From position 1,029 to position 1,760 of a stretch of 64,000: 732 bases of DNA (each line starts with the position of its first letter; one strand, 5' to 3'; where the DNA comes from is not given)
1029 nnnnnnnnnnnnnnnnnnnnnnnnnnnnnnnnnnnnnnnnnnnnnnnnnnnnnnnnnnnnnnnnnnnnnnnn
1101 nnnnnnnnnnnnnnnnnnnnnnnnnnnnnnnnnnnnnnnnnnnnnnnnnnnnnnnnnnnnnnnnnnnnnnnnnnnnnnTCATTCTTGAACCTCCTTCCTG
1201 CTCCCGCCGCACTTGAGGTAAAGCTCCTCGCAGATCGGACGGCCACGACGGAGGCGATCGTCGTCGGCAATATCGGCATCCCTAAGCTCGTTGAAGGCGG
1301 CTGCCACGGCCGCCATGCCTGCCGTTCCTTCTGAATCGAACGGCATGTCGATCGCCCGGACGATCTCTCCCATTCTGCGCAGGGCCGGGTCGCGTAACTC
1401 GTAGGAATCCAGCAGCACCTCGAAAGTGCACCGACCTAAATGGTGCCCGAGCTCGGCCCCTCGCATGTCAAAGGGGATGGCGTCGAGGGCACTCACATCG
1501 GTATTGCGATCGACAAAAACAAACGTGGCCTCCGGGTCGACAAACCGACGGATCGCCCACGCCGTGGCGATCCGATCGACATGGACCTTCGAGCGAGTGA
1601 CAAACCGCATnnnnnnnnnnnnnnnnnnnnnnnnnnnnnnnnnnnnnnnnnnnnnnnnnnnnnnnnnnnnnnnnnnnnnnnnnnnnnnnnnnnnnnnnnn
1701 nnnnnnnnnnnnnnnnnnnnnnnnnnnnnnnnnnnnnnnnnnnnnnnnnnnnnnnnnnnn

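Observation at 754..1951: ChrB split into an N-domain gene plus two tandem, translationally coupled C-domain paralogs; no chrA nearby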

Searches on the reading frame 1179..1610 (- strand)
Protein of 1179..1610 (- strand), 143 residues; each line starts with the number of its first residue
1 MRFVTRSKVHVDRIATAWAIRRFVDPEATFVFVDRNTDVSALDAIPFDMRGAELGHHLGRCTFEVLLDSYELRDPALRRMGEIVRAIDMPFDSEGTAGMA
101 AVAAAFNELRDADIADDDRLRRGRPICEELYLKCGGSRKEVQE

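Call 3: search_protein_families(library=pfam, proteins=[window:1179-1610:-], max_evalue=0.1)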
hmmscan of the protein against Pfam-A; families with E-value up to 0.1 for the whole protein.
window:1179-1610:- (143 aa): 1 family
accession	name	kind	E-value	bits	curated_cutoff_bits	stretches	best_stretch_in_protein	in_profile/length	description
PF09828.14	ChrB_C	-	1.5e-39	135.8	25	1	4-133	2-131/132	ChrB, C-terminal domain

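Call 4: search_protein_families(library=ncbifam, proteins=[window:1179-1610:-], max_evalue=0.1)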
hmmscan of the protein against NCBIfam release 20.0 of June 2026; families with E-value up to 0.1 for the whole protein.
window:1179-1610:- (143 aa): 0 families

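Call 30: find_homologous_proteins(query=window:1179-1610:-)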
Query window:1179-1610:- (143 aa): 1536 proteins with E <= 0.001 among 1737 candidates; the best 120 are listed.
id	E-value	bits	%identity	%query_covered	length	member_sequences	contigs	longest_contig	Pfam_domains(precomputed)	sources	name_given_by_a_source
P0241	1.2e-85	303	97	100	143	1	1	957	PF09828.15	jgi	jgi:hypothetical protein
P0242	1.2e-82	293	94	99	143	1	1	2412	PF09828.15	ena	-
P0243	7.2e-82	290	92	100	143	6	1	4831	PF09828.15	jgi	jgi:hypothetical protein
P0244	6.4e-76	271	86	100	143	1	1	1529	PF09828.15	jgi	jgi:hypothetical protein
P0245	1.3e-75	270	85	100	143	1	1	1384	PF09828.15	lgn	-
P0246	8.8e-75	267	85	100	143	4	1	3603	PF09828.15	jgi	jgi:hypothetical protein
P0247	2.1e-74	266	83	100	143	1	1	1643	PF09828.15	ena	-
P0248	2.5e-74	266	85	100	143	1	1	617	PF09828.15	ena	-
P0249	6.0e-74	265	83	99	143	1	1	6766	PF09828.15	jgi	jgi:hypothetical protein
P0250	7.4e-74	264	83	100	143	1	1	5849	PF09828.15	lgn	-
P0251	9.2e-74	264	81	100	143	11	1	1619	PF09828.15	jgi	-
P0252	1.3e-73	264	83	100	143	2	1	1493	PF09828.15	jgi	jgi:hypothetical protein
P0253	2.2e-73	263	85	100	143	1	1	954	PF09828.15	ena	-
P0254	3.0e-73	262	82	99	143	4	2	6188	PF09828.15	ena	-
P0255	4.3e-73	262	83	100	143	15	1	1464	PF09828.15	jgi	jgi:hypothetical protein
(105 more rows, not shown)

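Call 36: find_related_loci(query=A2, collection=genome_contigs, flank=5000)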
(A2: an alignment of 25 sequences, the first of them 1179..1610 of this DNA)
Query A2 (143 aa) in genome_contigs; peptide patterns used: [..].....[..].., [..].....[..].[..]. (x = any residue, [..] = any of these).
390 stretches matched a pattern; 377 encode a relative of the query (tblastn E <= 1e-3); the best 80 are kept; 80 distinct loci.
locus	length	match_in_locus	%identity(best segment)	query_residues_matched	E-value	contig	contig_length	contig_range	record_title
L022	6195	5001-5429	80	1-143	3e-76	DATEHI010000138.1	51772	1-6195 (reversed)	MAG TPA_asm: Candidatus Dormiibacterota bacterium isolate SMAG_U8807 k141_1216523, whole genome shotgun sequence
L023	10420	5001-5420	66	1-140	1e-59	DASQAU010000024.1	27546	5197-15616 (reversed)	MAG TPA_asm: Candidatus Eisenbacteria bacterium isolate SMAG_U11653 k141_1472777, whole genome shotgun sequence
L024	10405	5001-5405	67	1-135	1e-59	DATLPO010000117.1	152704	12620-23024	MAG TPA_asm: Candidatus Limnocylindria bacterium isolate SMAG_U13854 k141_116829, whole genome shotgun sequence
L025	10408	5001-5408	59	1-136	3e-51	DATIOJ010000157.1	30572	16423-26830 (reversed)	MAG TPA_asm: Candidatus Limnocylindrales bacterium isolate SMAG_U15820 k141_235326, whole genome shotgun sequence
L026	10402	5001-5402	55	1-134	3e-47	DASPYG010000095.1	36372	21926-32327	MAG TPA_asm: Candidatus Nitrosopolaris sp. isolate SMAG_U11587 k141_2090547, whole genome shotgun sequence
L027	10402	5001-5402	56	1-134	6e-42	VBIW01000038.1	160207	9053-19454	MAG: Chloroflexi bacterium isolate CF_140 14_0927_12_20cm_scaffold_13, whole genome shotgun sequence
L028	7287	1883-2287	51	1-134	8e-39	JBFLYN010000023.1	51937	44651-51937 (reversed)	MAG: Bacillota bacterium isolate MAG086 MAG086_23, whole genome shotgun sequence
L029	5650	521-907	48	1-131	3e-36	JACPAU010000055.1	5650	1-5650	MAG: Candidatus Methylomirabilota bacterium isolate NC_groundwater_239_Ag_S-0.2um_71_10 S5_GD2017_2_S2_scaffold_20195, w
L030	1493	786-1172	48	1-131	3e-35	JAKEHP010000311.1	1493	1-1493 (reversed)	MAG: Candidatus Methylomirabilota bacterium isolate PMV_7_maxbin.006 PMV_7_maxbin.006.k101_407902, whole genome shotgun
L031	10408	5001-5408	45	1-134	7e-34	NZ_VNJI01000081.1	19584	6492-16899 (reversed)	Paenibacillus cremeus strain JC52 contig81, whole genome shotgun sequence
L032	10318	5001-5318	49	1-107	1e-32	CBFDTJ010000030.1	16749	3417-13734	MAG TPA_asm: uncultured bacterium isolate SRR6823440_concoct_143 genome assembly, contig: ERZ650341.1878, whole genome s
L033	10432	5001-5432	42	1-139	3e-32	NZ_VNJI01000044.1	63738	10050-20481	Paenibacillus cremeus strain JC52 contig44, whole genome shotgun sequence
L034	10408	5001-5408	44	1-134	2e-32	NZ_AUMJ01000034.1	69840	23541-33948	Aneurinibacillus terranovensis DSM 18919 H525DRAFT_scaffold00020.20_C, whole genome shotgun sequence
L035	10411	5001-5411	48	1-134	9e-32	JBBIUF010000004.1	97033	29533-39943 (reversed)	MAG: Chloroflexota bacterium isolate RSF170216_bin_47 NODE_128_length_97033_cov_6.254532, whole genome shotgun sequence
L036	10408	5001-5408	47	1-134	8e-32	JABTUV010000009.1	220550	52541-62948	MAG: bacterium isolate H5_UNCL2 seq009, whole genome shotgun sequence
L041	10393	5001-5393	43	1-131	1e-31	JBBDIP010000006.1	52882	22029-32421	MAG: Bacillota bacterium isolate LejiaA_60_10 Lejia_A_1089_length_52882_cov_6, whole genome shotgun sequence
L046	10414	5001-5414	45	1-134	5e-31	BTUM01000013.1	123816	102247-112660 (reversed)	MAG: Candidatus Xenobia bacterium AMX-MBFR-33 DNA, sequence013, whole genome shotgun sequence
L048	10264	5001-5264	60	1-89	2e-30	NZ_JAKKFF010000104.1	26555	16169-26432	Micromonospora foliorum strain PSH25 PSH25_104, whole genome shotgun sequence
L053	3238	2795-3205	46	1-134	2e-30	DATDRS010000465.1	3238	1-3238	MAG TPA_asm: Anaerolineales bacterium isolate SMAG_U7983 k141_3511252, whole genome shotgun sequence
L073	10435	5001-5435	43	1-142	8e-30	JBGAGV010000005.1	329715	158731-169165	MAG: Chthoniobacteraceae bacterium isolate MAG_MBR_H125.92 MBRH125-92_opera_contig_241, whole genome shotgun sequence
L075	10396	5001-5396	46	1-133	4e-30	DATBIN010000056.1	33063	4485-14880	MAG TPA_asm: Gaiella sp. isolate SMAG_U3895 k141_2042132, whole genome shotgun sequence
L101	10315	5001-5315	51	1-102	3e-29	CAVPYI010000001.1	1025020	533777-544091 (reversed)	MAG: uncultured Gemmatimonadales bacterium isolate MFD09964.bin.2.64 genome assembly, contig: contig_13830, whole genome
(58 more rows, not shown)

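Call 41: search_protein_families(library=pfam, proteins=[L022:3408-4643:-, L023:3404-4678:-, L025:3692-4927:-, L027:5428-6603:+, L029:1761-2948:+, L046:3539-4972:+, L048:3093-4283:-], max_evalue=0.001)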
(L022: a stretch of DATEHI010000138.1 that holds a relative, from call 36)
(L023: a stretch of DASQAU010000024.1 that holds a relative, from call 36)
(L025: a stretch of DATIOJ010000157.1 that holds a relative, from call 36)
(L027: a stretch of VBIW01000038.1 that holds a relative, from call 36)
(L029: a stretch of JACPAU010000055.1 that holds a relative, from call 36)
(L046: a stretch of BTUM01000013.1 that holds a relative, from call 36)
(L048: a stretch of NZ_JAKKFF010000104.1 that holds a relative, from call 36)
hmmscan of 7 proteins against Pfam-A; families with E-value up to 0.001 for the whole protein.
L022:3408-4643:- (411 aa): 1 family
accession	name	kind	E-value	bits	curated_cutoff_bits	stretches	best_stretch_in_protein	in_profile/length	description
PF07690.21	MFS_1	-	5.9e-23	81.8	33.4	1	34-321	4-300/347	Major Facilitator Superfamily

L023:3404-4678:- (424 aa): 1 family
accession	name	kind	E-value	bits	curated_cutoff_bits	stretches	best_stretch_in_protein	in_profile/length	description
PF07690.21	MFS_1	-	8.5e-30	104.3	33.4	2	33-299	4-276/347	Major Facilitator Superfamily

L025:3692-4927:- (411 aa): 2 families
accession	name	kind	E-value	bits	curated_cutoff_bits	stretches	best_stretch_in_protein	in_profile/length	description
PF07690.21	MFS_1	-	8e-30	104.4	33.4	2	21-273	3-262/347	Major Facilitator Superfamily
PF12832.13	MFS_1_like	-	2.1e-08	34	25.2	1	14-162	212-361/373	MFS_1 like family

L027:5428-6603:+ (391 aa): 1 family
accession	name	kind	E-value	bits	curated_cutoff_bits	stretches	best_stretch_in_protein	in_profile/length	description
PF02417.20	Chromate_transp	-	6.1e-79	264.3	28.6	2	18-183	3-149/166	Chromate transporter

L029:1761-2948:+ (395 aa): 5 families
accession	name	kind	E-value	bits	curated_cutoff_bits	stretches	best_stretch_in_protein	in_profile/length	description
PF07690.21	MFS_1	-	3.7e-57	194.2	33.4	2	9-241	2-234/347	Major Facilitator Superfamily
PF05977.19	MFS_3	-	1.3e-14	54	27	2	5-174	12-185/524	Transmembrane secretion effector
PF12832.13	MFS_1_like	-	2.8e-09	36.9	25.2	1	222-288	12-79/373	MFS_1 like family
PF13347.12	MFS_2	-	1.6e-08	34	27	1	40-371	34-395/427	MFS/sugar transport protein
PF00083.30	Sugar_tr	-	9.1e-06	25.2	22.3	1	41-148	48-159/452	Sugar (and other) transporter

L046:3539-4972:+ (477 aa): 1 family
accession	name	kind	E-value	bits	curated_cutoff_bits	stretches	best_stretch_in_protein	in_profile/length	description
PF02417.20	Chromate_transp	-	9.5e-77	257.1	28.6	2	49-212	2-165/166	Chromate transporter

L048:3093-4283:- (396 aa): 3 families
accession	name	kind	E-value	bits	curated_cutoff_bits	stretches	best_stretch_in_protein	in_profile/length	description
PF13795.12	HupE_UreJ_2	-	2e-39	135.2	24.5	1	84-230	1-153/156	HupE / UreJ protein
PF11303.13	DUF3105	-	5.6e-08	33.3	25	1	303-389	33-118/130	Protein of unknown function (DUF3105)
PF04955.18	HupE_UreJ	-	5.1e-06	26.5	23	1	61-250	2-176/179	HupE / UreJ protein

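Call 42: search_protein_families(library=pfam, proteins=[L048:5471-6892:+, L053:1452-2798:+, L073:3591-4925:+, L075:3218-4471:-, L034:5548-6246:+, L028:2419-4221:+, L041:5446-7251:+, L073:2443-3429:+, L029:1026-1733:+, L101:3354-4445:-], max_evalue=0.001)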
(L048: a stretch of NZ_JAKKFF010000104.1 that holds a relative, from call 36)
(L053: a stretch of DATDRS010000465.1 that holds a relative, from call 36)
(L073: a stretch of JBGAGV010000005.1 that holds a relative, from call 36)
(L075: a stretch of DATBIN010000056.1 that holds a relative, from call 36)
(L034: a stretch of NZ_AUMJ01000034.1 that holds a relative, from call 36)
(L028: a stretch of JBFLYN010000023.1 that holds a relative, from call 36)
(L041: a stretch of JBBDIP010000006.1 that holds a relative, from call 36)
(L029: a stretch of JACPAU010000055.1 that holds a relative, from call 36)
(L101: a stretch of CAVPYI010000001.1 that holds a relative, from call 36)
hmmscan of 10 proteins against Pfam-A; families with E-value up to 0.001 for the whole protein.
L048:5471-6892:+ (473 aa): 1 family
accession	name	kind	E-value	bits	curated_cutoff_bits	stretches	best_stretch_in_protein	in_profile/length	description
PF02417.20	Chromate_transp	-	6.4e-72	241.4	28.6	2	37-199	4-166/166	Chromate transporter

L053:1452-2798:+ (448 aa): 2 families
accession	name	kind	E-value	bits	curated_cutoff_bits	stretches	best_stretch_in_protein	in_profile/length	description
PF07690.21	MFS_1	-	7.4e-30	104.5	33.4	2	25-375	2-347/347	Major Facilitator Superfamily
PF13347.12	MFS_2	-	2.8e-06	26.6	27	0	22-203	227-415/427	MFS/sugar transport protein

L073:3591-4925:+ (444 aa): 2 families
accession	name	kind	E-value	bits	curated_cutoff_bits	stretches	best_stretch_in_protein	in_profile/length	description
PF07690.21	MFS_1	-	9.4e-25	87.7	33.4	1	44-397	1-347/347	Major Facilitator Superfamily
PF12832.13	MFS_1_like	-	2e-05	24.3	25.2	1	40-194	213-364/373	MFS_1 like family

L075:3218-4471:- (417 aa): 1 family
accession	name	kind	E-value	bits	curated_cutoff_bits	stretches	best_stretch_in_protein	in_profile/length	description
PF07690.21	MFS_1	-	1.7e-38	132.9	33.4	2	28-321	4-306/347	Major Facilitator Superfamily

L034:5548-6246:+ (232 aa): 1 family
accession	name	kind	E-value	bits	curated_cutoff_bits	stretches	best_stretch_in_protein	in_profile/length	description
PF01027.25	Bax1-I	-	9.7e-60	202.3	34.1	1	16-228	1-207/207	Inhibitor of apoptosis-promoting Bax1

L028:2419-4221:+ (600 aa): 4 families
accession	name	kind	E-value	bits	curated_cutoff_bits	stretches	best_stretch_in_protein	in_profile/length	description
PF00664.28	ABC_membrane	-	1.7e-31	110.4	28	1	45-306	16-272/274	ABC transporter transmembrane region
PF00005.33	ABC_tran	-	3.1e-20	73.6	25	1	375-521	2-136/137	ABC transporter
PF09818.15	ABC_ATPase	-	0.00014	21.5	23.2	0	362-421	62-114/283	P-loop domain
PF02463.25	SMC_N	-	0.00024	21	40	0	493-561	136-208/220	RecF/RecN/SMC N terminal domain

L041:5446-7251:+ (601 aa): 3 families
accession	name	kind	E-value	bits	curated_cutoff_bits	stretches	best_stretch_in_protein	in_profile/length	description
PF00664.28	ABC_membrane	-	7.4e-31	108.3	28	1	38-298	16-271/274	ABC transporter transmembrane region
PF00005.33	ABC_tran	-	8.5e-26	91.6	25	1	368-512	3-136/137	ABC transporter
PF02463.25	SMC_N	-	4.7e-07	29.9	40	1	377-556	25-212/220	RecF/RecN/SMC N terminal domain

L073:2443-3429:+ (328 aa): 1 family
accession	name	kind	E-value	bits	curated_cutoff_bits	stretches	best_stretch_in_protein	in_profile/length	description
PF25174.1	Beta-prop_THOC3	-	0.00058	19.4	305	0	275-309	233-267/272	THOC3 beta-propeller domain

L029:1026-1733:+ (235 aa): 2 families
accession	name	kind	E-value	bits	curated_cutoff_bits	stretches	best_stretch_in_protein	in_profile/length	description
PF09918.14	DUF2148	-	1.8e-12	47.5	25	1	136-185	1-68/68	Uncharacterized protein containing a ferredoxin domain (DUF2148)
PF04060.18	FeS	-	1.9e-05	24.8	23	1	104-122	2-20/33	Putative Fe-S cluster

L101:3354-4445:- (363 aa): 6 families
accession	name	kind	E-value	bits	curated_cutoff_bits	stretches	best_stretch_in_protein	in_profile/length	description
PF00266.25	Aminotran_5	-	2.8e-81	273.8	21.5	1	84-351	2-267/371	Aminotransferase class-V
PF00155.27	Aminotran_1_2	-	7.2e-08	32.4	19.7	1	192-261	107-187/361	Aminotransferase class I and II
PF01041.23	DegT_DnrJ_EryC1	-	4.1e-06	26.7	19.8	1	171-264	63-150/360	DegT/DnrJ/EryC1/StrS aminotransferase family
PF01053.26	Cys_Met_Meta_PP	-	8e-05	21.8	27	1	170-287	89-200/381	Cys/Met metabolism PLP-dependent enzyme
PF03841.19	SelA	-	0.00016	21.3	22.8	1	199-305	112-233/367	L-seryl-tRNA selenium transferase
PF01212.27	Beta_elim_lyase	-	0.00051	19.9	27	1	192-303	90-217/288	Beta-eliminating lyase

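Call 51: search_solved_structures(query=A2, max_evalue=10)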
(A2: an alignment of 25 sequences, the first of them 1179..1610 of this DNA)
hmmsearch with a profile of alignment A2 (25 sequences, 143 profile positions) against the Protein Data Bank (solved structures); distinct sequences matched with E-value up to 10: 5.
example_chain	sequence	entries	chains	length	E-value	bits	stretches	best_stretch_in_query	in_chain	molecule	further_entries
9m71_A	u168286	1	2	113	0.046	16.8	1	76-138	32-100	AcrIE10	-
9uer_A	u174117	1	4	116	0.05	16.7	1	76-138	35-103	AcrIE10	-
9m7t_A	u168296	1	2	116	0.05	16.7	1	76-138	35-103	AcrIE10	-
8ji9_D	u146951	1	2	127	0.061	16.4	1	76-138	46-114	Uncharacterized protein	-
6gq0_A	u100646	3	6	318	0.36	13.9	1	57-99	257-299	Putative sugar binding protein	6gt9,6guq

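Call 55: search_protein_families(library=pfam, proteins=[window:1179-1610:-], max_evalue=10)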
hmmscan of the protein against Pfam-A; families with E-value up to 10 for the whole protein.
window:1179-1610:- (143 aa): 1 family
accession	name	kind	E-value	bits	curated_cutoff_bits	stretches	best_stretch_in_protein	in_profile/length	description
PF09828.14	ChrB_C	-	1.5e-39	135.8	25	1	4-133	2-131/132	ChrB, C-terminal domain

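Call 57: search_protein_families(library=ncbifam, proteins=[L025:3692-4927:-, L075:3218-4471:-, L053:1452-2798:+, L073:3591-4925:+, L029:1761-2948:+], max_evalue=0.001)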
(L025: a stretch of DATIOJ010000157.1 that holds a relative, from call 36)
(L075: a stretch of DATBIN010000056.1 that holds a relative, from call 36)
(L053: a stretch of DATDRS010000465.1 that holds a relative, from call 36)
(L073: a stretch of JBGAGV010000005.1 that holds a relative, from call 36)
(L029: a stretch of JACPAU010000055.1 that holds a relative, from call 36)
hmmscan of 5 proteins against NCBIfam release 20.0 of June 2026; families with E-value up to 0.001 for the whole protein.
L025:3692-4927:- (411 aa): 14 families
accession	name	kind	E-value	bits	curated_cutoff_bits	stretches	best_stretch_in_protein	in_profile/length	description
NF008650.1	PRK11646.1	equivalog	4.3e-09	35.9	469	1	22-367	18-355/400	multidrug efflux MFS transporter MdtH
TIGR00900.1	2A0121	subfamily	5e-09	36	319.6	1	17-367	2-358/364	H+ Antiporter protein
TIGR00880.1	2_A_01_02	superfamily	9.2e-07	29.1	131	1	54-192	2-139/141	multidrug resistance protein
NF045684.1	tet_MFS_65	exception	1e-05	24.9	800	1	238-384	29-161/383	tetracycline efflux MFS transporter Tet(65)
NF012174.0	tet_MFS_A_B_C_D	equivalog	1.6e-05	23.9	475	1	52-193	42-180/382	Tet(A)/Tet(B)/Tet(C) family tetracycline efflux MFS transporter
NF012186.0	tet_MFS_D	exception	3.4e-05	23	775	1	56-124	249-316/394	tetracycline efflux MFS transporter Tet(D)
NF012184.0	tet_MFS_45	exception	5.7e-05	22.3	975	0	67-191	66-189/458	tetracycline efflux MFS transporter Tet(45)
TIGR00898.1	2A0119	subfamily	8.9e-05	21.4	550.75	1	65-152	141-228/506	cation transport protein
NF007472.0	PRK10054.1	equivalog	9.4e-05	21.6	582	1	24-387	17-375/395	efflux MFS transporter YdeE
NF012188.1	tet_MFS_Y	exception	0.00032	19.9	820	1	61-199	52-187/391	tetracycline efflux MFS transporter Tet(Y)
NF012187.0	tet_MFS_E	exception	0.00034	19.8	820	0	25-188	14-176/405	tetracycline efflux MFS transporter Tet(E)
NF012193.0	tet_MFS_A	exception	0.00038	19.5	840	1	56-117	252-313/394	tetracycline efflux MFS transporter Tet(A)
NF012185.0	tet_MFS_L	exception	0.00059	18.9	925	0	68-197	67-196/457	tetracycline efflux MFS transporter Tet(L)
NF012191.0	tet_MFS_C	exception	0.00066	18.7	850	1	53-167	46-159/396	tetracycline efflux MFS transporter Tet(C)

L075:3218-4471:- (417 aa): 10 families
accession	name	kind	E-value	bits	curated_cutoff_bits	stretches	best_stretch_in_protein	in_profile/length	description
TIGR00880.1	2_A_01_02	superfamily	8.6e-12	45.4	131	1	64-195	6-138/141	multidrug resistance protein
NF007472.0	PRK10054.1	equivalog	1.3e-11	44.2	582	1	20-379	7-362/395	efflux MFS transporter YdeE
NF008650.1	PRK11646.1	equivalog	3.6e-11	42.7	469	1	76-371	66-354/400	multidrug efflux MFS transporter MdtH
TIGR00899.1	2A0120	subfamily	2.4e-07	30.2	522.3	1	231-374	8-149/375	sugar efflux transporter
NF053517.1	HbztTptrPcaK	equivalog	1.2e-06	27.8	770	1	38-200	36-195/437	4-hydroxybenzoate transporter PcaK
TIGR00893.1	2A0114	subfamily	2.7e-05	23.3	395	1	214-379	210-377/399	D-galactonate transporter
TIGR00881.1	2A0104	subfamily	4.4e-05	22.7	407.75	0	213-374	210-370/379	phosphoglycerate transporter protein PgtP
TIGR00895.1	2A0115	subfamily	0.0005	19.1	418.55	1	56-196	52-189/398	aromatic acid/H+ symport family MFS transporter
NF041040.1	FslB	exception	0.00065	18.8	600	1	38-262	25-257/417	rhizoferrin export MFS transporter FslB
NF052292.1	efflux_CraA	equivalog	0.00098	18.3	725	0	73-334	67-330/409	chloramphenicol efflux MFS transporter CraA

L053:1452-2798:+ (448 aa): 9 families
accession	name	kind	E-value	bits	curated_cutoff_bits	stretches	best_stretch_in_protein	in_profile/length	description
TIGR00900.1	2A0121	subfamily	3.1e-11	43.2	319.6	2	24-174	215-362/364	H+ Antiporter protein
TIGR00880.1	2_A_01_02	superfamily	2.4e-09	37.4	131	1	57-174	1-113/141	multidrug resistance protein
TIGR00895.1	2A0115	subfamily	3.2e-07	29.6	418.55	1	40-201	38-185/398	aromatic acid/H+ symport family MFS transporter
TIGR00881.1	2A0104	subfamily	7.6e-06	25.2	407.75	0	264-405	25-166/379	phosphoglycerate transporter protein PgtP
NF041040.1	FslB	exception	1.3e-05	24.4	600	1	45-274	36-256/417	rhizoferrin export MFS transporter FslB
TIGR00899.1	2A0120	subfamily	2.6e-05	23.5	522.3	1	33-382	11-347/375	sugar efflux transporter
NF052357.1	GlucTporGlcPStph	equivalog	7.4e-05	21.7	750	1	34-200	22-176/445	glucose transporter GlcP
NF052222.1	UridTportUriT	equivalog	8.9e-05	21.6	600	1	35-175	26-161/463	uridine transporter UriT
TIGR00879.1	SP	subfamily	0.00067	18.3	237.8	1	51-105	96-150/510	sugar porter family MFS transporter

L073:3591-4925:+ (444 aa): 3 families
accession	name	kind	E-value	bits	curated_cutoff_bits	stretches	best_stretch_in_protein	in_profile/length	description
TIGR00900.1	2A0121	subfamily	1.7e-10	40.8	319.6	2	44-193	215-361/364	H+ Antiporter protein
TIGR00880.1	2_A_01_02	superfamily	2.3e-10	40.8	131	1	78-193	2-112/141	multidrug resistance protein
TIGR00895.1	2A0115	subfamily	3.7e-05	22.8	418.55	1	67-191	45-160/398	aromatic acid/H+ symport family MFS transporter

L029:1761-2948:+ (395 aa): 67 families (the best 25 are shown)
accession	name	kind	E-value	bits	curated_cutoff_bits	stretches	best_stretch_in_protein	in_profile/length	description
TIGR00880.1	2_A_01_02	superfamily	3.5e-25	88.8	131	2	45-180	4-139/141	multidrug resistance protein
TIGR00900.1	2A0121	subfamily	3.1e-15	56.4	319.6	2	5-237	1-238/364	H+ Antiporter protein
TIGR00710.1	efflux_Bcr_CflA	subfamily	4.5e-14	52.7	200.9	2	5-169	7-170/385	Bcr/CflA family efflux MFS transporter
NF003477.0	PRK05122.1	subfamily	5.3e-14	51.7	374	1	216-286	24-95/404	MFS transporter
NF012169.0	qepA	equivalog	6.1e-14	51.5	1075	2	55-157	72-179/511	fluoroquinolone efflux MFS transporter QepA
TIGR00881.1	2A0104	subfamily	3.1e-13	49.5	407.75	2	220-389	6-175/379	phosphoglycerate transporter protein PgtP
NF053757.1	BclibactTpBcbE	equivalog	1.1e-12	47.5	600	2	214-286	7-79/394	bacillibactin exporter BcbE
NF008314.0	PRK11102.1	equivalog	2.4e-12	46.8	303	2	6-155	13-162/396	Bcr/CflA family multidrug efflux MFS transporter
NF012174.0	tet_MFS_A_B_C_D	equivalog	2.7e-12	46.2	475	2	246-383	42-177/382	Tet(A)/Tet(B)/Tet(C) family tetracycline efflux MFS transporter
NF009048.0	PRK12382.1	subfamily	3.7e-12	45.8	364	1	221-286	27-93/392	arabinose transporter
TIGR00893.1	2A0114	subfamily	4.2e-12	45.7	395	1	30-382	20-397/399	D-galactonate transporter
TIGR00895.1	2A0115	subfamily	7.8e-12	44.8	418.55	2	237-379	45-188/398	aromatic acid/H+ symport family MFS transporter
TIGR00883.1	2A0106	subfamily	1.7e-11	43.8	443.45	1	211-370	225-392/400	metabolite/H+ symporter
TIGR00897.2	2A0118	subfamily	5e-11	42.2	375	1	30-379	33-396/401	RbtT/DalT/CsbX family MFS transporter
NF011571.1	PRK14995.1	subfamily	8.4e-11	41.3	701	2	55-152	57-156/493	SmvA family efflux MFS transporter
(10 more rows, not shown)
